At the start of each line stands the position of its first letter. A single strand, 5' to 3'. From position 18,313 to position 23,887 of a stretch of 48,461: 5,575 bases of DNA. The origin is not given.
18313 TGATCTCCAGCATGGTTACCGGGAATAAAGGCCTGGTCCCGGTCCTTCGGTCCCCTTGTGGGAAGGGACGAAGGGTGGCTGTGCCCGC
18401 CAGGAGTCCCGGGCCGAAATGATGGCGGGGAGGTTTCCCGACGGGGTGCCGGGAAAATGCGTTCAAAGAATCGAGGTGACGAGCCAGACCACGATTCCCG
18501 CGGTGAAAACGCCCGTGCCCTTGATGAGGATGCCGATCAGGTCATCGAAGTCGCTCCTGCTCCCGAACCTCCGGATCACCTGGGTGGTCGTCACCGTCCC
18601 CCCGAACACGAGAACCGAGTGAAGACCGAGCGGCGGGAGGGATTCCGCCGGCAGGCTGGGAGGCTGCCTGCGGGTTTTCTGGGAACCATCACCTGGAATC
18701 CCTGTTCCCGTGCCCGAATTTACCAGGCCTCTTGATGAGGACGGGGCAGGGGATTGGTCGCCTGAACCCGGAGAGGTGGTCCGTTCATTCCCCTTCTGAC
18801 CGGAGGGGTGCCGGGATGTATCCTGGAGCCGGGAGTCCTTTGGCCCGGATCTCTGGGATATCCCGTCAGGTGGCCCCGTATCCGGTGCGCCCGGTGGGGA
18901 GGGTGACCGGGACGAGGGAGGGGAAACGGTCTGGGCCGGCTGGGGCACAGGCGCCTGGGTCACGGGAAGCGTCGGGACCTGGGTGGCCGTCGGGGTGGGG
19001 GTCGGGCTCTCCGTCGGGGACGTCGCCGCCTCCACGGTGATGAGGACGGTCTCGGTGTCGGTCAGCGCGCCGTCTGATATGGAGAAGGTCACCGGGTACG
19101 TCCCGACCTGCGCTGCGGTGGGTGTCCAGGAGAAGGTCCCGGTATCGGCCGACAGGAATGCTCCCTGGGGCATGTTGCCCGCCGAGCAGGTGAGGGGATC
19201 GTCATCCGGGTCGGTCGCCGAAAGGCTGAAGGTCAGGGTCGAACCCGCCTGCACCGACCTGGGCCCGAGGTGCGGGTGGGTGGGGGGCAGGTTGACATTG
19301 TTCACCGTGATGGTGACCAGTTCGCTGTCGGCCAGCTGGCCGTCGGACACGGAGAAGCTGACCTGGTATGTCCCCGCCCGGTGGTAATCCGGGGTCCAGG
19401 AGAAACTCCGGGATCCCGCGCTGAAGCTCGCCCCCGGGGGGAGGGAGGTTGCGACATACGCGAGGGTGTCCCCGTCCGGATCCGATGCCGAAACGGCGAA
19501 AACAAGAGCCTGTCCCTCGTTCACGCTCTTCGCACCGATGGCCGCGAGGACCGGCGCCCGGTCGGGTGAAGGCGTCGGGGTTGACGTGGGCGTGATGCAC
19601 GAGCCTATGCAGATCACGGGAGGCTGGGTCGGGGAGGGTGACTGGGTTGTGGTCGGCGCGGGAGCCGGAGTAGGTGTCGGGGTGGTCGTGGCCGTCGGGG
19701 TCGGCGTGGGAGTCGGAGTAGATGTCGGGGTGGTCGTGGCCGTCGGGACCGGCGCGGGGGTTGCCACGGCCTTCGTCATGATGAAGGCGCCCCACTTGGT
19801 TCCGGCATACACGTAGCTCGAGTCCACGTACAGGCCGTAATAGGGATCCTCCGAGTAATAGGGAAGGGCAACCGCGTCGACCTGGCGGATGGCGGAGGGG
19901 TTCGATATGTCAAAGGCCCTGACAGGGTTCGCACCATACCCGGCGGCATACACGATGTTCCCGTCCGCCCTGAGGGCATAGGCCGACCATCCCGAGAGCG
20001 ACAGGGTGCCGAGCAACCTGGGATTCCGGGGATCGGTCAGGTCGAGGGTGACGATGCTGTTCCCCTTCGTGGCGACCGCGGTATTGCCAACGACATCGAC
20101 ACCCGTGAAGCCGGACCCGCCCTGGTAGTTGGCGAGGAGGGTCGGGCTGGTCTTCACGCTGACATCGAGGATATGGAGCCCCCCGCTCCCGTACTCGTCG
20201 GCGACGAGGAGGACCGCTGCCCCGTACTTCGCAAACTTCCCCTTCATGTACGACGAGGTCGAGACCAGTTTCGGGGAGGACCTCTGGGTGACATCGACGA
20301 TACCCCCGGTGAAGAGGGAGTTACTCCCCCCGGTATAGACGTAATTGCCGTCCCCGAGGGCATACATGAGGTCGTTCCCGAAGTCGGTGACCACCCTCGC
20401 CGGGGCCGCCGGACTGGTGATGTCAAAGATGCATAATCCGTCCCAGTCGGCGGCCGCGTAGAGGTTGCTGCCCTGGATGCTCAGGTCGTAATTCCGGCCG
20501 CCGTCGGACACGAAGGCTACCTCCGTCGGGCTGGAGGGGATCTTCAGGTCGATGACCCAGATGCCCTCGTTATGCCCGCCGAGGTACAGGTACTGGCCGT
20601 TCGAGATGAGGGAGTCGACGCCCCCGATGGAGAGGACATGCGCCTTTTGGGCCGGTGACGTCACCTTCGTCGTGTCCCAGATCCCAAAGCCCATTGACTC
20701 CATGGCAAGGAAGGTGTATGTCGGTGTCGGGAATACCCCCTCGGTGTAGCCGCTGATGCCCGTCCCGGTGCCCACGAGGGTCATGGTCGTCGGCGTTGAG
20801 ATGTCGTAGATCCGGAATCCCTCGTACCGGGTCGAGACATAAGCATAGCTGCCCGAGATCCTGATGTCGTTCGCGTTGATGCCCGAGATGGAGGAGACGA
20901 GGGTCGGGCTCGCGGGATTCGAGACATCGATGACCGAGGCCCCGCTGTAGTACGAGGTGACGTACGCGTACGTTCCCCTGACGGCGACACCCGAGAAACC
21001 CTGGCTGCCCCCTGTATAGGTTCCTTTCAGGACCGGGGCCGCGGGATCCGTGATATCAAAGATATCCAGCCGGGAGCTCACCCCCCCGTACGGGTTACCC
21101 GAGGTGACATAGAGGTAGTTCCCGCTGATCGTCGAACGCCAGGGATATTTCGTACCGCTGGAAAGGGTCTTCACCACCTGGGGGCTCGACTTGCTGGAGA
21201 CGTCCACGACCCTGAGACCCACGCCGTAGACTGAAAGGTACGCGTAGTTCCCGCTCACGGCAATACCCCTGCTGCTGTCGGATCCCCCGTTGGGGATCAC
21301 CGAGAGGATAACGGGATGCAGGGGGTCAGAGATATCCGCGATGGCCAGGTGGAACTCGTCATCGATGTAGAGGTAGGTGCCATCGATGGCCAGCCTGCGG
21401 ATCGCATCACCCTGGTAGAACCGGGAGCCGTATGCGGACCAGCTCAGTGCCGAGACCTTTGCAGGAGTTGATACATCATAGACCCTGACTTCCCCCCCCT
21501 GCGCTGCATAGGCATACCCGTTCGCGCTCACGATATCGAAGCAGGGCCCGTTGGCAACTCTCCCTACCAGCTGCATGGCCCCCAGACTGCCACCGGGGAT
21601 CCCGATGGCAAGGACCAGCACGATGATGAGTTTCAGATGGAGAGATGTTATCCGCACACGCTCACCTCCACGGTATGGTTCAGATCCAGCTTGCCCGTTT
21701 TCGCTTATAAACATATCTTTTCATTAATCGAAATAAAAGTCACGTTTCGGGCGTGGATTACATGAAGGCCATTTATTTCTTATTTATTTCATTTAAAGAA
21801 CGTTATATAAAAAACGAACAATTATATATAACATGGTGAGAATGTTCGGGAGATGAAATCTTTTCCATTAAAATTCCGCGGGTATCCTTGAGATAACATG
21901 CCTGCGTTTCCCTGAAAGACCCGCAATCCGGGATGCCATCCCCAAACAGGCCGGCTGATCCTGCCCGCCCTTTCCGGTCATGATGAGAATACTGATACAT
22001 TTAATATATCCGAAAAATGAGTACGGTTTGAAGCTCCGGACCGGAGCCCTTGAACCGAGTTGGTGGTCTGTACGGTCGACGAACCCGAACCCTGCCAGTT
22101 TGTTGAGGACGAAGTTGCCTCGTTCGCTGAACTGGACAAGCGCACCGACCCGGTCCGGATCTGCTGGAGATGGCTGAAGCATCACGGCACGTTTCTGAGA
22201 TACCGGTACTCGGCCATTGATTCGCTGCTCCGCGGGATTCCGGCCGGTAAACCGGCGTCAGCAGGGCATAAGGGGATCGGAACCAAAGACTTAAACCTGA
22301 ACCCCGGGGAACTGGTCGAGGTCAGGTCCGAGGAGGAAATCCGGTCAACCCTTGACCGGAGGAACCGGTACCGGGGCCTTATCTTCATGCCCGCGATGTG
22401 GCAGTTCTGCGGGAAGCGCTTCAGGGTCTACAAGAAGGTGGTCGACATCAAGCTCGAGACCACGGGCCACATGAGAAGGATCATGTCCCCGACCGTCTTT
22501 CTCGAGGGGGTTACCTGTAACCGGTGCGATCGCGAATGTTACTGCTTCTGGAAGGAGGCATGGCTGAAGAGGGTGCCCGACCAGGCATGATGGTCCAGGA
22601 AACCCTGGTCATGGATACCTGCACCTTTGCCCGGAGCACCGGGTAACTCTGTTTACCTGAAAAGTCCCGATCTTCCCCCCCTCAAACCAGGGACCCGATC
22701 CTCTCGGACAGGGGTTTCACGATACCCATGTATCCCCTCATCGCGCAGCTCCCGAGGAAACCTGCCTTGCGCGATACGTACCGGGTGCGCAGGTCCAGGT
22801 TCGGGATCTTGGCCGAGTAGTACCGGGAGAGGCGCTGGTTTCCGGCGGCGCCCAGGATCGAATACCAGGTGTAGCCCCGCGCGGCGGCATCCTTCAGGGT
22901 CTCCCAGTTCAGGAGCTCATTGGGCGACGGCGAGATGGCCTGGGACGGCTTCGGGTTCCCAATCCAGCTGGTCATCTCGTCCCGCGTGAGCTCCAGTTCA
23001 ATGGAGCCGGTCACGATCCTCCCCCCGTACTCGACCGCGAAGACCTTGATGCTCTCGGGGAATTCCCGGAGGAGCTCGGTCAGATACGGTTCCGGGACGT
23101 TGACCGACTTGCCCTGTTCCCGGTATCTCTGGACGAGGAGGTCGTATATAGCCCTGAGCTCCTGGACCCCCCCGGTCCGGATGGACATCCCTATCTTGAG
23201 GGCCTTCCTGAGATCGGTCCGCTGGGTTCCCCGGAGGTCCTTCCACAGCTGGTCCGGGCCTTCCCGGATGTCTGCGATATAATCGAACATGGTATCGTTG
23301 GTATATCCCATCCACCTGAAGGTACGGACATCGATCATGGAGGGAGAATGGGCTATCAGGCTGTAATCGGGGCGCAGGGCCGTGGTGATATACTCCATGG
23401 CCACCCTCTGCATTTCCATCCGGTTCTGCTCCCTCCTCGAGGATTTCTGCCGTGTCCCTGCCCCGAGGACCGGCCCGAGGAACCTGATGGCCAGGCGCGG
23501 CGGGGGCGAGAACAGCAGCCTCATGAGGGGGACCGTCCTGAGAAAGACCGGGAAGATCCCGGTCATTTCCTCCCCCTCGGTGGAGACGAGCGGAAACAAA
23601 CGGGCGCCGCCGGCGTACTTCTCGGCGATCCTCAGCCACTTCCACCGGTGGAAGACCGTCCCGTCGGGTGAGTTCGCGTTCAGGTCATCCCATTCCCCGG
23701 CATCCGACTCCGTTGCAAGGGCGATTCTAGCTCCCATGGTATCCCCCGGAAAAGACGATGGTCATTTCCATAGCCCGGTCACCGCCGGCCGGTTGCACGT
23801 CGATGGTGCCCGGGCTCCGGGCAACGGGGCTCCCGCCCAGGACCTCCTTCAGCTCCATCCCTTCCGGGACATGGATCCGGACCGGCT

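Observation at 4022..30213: Archaeal counterpart of the bacterial exosortase/PEP-CTERM EPS locus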

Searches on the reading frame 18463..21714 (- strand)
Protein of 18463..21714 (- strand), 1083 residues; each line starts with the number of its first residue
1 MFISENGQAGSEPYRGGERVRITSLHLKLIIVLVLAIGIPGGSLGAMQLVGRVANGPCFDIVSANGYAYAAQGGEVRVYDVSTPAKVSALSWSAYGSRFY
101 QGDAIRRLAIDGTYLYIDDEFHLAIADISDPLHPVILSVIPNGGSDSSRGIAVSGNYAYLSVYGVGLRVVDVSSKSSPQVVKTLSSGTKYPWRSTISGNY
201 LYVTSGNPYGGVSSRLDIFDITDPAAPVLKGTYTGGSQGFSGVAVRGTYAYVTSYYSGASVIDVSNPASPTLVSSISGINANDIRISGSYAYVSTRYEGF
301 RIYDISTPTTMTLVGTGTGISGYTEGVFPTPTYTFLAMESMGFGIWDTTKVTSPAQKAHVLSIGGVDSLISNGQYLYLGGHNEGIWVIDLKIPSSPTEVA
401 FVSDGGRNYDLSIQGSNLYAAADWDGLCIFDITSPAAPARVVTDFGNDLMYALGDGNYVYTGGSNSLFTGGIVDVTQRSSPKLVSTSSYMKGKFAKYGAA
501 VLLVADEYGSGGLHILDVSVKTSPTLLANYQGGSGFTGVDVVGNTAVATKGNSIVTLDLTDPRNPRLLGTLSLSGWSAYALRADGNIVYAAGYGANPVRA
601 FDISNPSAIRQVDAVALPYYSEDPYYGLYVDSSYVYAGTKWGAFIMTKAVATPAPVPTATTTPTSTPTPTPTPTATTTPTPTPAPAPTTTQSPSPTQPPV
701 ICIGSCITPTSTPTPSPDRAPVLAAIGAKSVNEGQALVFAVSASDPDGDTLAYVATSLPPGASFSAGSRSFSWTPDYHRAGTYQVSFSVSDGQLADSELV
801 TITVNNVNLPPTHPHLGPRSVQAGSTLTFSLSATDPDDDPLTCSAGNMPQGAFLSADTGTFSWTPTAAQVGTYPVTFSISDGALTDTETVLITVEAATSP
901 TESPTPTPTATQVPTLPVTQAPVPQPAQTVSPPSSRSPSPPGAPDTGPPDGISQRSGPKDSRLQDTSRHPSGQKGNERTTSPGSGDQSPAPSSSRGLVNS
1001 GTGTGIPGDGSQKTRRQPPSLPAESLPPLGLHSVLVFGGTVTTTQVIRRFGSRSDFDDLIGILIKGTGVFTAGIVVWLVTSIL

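Call 5: search_protein_families(library=ncbifam, proteins=[window:18463-21714:-], max_evalue=0.01)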
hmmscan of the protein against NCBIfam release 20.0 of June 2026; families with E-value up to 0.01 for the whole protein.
window:18463-21714:- (1083 aa): 4 families
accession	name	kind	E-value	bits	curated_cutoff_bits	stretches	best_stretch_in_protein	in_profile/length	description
NF012211.1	tand_rpt_95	domain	2.7e-17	62.5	90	2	731-813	2-93/98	tandem-95 repeat protein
TIGR04312.1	choice_anch_B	subfamily_domain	1.5e-14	54.1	100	1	168-269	208-315/364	choice-of-anchor B family protein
NF038112.1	myxo_dep_M36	subfamily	4.9e-14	50.5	1500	1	718-910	1286-1486/1604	myxosortase-dependent M36 family metallopeptidase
NF038111.1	rhom_dep_M36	equivalog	1.9e-08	32.2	1700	1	718-812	1184-1283/1315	rhombosortase-dependent M36 family metallopeptidase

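Call 7: search_protein_families(library=pfam, proteins=[window:18463-21714:-], max_evalue=0.01)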
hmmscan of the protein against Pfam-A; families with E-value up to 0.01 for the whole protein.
window:18463-21714:- (1083 aa): 8 families
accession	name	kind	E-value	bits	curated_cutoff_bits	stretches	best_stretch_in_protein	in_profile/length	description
PF08309.17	LVIVD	-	1.2e-49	165.8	20.2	5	148-181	4-37/42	LVIVD repeat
PF05345.18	He_PIG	-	9.8e-23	80.9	24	2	720-805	1-96/96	Putative Ig domain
PF17963.7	Big_9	-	1.1e-19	71.5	23.6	2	719-803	2-89/89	Bacterial Ig domain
PF17892.7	Cadherin_5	-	4e-14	52.7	26.5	2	832-894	32-97/98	Cadherin-like domain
PF09826.15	Beta_propel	-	4.7e-10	39.4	22.4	1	556-618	331-402/495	Beta propeller domain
PF17803.7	Cadherin_4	-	3.2e-09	37.6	25.1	2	800-862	3-70/71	Bacterial cadherin-like domain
PF18911.6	PKD_4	-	1.1e-06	29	27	1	719-799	2-78/85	PKD domain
PF00801.26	PKD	-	0.00025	21.4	23.5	0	728-801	8-77/80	PKD domain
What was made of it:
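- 18463..21714 (-): 1083-aa secreted or surface protein (LVIVD propeller, He_PIG/Big_9/cadherin-like Ig domains) with a C-terminal TM helix and no PEF motif. Pfam (call 7).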

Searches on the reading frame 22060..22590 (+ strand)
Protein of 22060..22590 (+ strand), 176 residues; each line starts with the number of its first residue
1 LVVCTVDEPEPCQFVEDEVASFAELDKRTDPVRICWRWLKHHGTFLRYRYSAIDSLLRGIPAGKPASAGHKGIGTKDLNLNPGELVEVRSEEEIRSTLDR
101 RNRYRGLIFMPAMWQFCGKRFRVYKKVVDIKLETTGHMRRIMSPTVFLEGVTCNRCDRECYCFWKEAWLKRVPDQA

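Call 5: search_protein_families(library=ncbifam, proteins=[window:22060-22590:+], max_evalue=0.01)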
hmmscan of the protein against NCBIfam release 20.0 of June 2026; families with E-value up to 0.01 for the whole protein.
window:22060-22590:+ (176 aa): 0 families

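Call 7: search_protein_families(library=pfam, proteins=[window:22060-22590:+], max_evalue=0.01)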
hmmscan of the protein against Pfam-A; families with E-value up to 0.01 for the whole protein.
window:22060-22590:+ (176 aa): 0 families

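Call 23: search_protein_families(library=pfam, proteins=[window:22060-22590:+], max_evalue=10)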
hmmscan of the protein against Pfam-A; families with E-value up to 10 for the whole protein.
window:22060-22590:+ (176 aa): 0 families
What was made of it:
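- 22060..22590 (+): 176-aa Cys-rich protein of unknown function that travels with the GT-C protein. No family hit (calls 5, 7, 23).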

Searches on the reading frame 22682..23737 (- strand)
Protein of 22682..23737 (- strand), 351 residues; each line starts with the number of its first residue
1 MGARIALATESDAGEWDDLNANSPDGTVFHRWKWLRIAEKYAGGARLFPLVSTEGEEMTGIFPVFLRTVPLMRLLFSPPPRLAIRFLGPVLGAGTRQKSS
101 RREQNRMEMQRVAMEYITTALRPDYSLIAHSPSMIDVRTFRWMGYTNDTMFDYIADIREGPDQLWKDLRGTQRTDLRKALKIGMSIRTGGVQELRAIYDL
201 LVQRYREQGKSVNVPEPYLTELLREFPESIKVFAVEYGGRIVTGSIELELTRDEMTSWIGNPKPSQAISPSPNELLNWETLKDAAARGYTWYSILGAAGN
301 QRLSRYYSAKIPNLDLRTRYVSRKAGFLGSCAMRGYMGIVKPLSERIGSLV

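Call 6: search_protein_families(library=ncbifam, proteins=[window:22682-23737:-], max_evalue=0.01)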
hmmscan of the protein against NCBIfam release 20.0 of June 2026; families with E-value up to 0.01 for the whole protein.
window:22682-23737:- (351 aa): 1 family
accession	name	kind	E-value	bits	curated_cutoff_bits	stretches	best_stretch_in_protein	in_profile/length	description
TIGR03019.1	pepcterm_femAB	equivalog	5.8e-17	61.7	260.35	2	152-292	120-256/330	FemAB family XrtA/PEP-CTERM system-associated protein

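Call 8: search_protein_families(library=pfam, proteins=[window:22682-23737:-], max_evalue=0.01)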
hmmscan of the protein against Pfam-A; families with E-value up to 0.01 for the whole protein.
window:22682-23737:- (351 aa): 2 families
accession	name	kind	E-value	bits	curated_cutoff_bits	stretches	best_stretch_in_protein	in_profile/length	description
PF13480.13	Acetyltransf_6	-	3.5e-11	43.9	22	1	169-297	4-137/143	Acetyltransferase (GNAT) domain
PF02388.22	FemAB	-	1.1e-05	24.9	24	1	149-232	150-233/406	FemAB family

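Call 59: search_protein_families(library=ncbifam, proteins=[window:22682-23737:-], max_evalue=10)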
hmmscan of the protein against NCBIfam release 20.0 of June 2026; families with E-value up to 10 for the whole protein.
window:22682-23737:- (351 aa): 1 family
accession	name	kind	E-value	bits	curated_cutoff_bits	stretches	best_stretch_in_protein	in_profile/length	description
TIGR03019.1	pepcterm_femAB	equivalog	5.8e-17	61.7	260.35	2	152-292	120-256/330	FemAB family XrtA/PEP-CTERM system-associated protein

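Call 81: search_solved_structures(query=A5, max_evalue=1)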
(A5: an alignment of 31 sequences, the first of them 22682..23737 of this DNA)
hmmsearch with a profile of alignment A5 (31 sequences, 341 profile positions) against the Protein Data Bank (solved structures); distinct sequences matched with E-value up to 1: 10.
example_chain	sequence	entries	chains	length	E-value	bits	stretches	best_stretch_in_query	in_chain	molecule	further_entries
1xe4_A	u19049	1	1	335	2.3e-11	46.3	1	145-305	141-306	FemX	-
1ne9_A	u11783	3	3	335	4.7e-11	45.3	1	145-305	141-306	FemX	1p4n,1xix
3gkr_A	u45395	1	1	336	4.7e-11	45.3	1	145-305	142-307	FemX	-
4ii9_A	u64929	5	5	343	4.9e-11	45.2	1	145-305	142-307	FemX | UDP-N-acetylmuramoylpentapeptide-lysine N(6)-alanyltransferase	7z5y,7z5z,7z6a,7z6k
1xf8_A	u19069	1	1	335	8e-11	44.5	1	145-305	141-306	FemX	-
6snr_A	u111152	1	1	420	5e-10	41.9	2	146-235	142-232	Lipid II:glycine glycyltransferase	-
9wqw_A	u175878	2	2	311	1.2e-05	27.5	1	140-293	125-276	aminoacyl-tRNA-dependent peptide synthase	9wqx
9wqy_A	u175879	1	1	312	5.6e-05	25.3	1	138-292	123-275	aminoacyl-tRNA-dependent peptide synthase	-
1lrz_A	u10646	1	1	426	0.0079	18.2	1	147-227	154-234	factor essential for expression of methicillin resistance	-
7lm0_A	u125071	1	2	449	0.53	12.2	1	243-286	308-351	C-6' aminotransferase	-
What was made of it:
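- On FemABX aminoacyl-tRNA-dependent transferases (PF02388): Profile A5 against PDB: FemX E 2e-11, FmhB 5e-10, aa-tRNA-dependent peptide synthases 1e-5 (call 81).
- FemX-like at E 2e-11 (call 81).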
